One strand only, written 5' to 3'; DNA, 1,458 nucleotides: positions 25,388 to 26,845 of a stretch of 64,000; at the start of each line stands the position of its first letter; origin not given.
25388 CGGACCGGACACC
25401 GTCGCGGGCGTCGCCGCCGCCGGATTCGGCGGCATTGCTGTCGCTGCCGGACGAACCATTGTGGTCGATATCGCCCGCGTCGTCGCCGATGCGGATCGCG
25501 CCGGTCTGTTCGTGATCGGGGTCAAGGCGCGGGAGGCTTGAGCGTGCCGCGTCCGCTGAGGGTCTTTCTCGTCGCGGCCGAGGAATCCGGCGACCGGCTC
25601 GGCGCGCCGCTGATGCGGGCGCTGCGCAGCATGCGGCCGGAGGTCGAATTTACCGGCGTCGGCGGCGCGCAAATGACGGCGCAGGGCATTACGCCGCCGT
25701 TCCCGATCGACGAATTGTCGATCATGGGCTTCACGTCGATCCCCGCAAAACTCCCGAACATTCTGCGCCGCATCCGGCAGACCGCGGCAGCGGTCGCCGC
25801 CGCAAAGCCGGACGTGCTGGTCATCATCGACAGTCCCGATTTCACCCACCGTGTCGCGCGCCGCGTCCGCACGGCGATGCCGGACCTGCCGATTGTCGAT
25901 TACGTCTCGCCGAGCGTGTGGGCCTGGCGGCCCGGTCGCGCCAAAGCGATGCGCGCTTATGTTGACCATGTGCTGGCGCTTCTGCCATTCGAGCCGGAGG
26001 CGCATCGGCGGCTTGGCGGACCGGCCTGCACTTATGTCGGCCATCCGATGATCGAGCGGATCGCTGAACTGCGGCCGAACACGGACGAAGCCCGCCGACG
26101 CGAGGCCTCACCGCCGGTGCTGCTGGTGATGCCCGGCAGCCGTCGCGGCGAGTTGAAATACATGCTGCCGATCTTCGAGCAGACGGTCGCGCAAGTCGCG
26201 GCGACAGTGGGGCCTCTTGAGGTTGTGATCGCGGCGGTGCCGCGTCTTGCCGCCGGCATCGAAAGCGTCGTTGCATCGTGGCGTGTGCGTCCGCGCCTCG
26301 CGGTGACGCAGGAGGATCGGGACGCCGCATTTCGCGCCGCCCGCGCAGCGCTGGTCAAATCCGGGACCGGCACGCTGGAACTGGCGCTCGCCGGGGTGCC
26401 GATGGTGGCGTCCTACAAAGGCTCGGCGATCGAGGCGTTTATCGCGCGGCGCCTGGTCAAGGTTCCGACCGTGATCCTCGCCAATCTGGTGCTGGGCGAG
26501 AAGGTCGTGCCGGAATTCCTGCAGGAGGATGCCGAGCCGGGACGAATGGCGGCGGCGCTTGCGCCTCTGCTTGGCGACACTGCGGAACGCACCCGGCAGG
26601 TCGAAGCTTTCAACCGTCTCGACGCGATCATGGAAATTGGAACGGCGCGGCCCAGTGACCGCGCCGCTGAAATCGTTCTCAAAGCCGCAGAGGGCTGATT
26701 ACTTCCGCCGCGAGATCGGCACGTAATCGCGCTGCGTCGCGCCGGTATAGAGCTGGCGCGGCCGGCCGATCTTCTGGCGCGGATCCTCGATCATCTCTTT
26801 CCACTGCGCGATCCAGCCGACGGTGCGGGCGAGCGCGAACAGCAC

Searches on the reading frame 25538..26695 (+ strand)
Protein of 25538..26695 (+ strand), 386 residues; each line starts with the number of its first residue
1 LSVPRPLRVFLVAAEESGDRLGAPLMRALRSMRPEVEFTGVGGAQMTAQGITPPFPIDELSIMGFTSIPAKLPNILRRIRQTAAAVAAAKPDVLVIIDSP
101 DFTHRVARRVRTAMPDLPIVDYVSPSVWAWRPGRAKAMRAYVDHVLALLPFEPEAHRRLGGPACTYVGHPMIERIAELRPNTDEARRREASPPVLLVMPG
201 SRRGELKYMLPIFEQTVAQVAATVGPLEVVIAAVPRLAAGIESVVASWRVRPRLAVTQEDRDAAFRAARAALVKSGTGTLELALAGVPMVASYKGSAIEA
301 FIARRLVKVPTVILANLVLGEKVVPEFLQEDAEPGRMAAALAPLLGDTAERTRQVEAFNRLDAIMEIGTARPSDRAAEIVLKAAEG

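Call 84: search_protein_families(library=pfam, proteins=[window:25538-26695:+], max_evalue=0.001)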
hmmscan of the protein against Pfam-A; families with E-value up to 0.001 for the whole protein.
window:25538-26695:+ (386 aa): 1 family
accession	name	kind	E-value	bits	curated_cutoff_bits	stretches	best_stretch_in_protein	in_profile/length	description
PF02684.21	LpxB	-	2.9e-91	306.6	22.6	1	9-364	1-358/374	Lipid-A-disaccharide synthetase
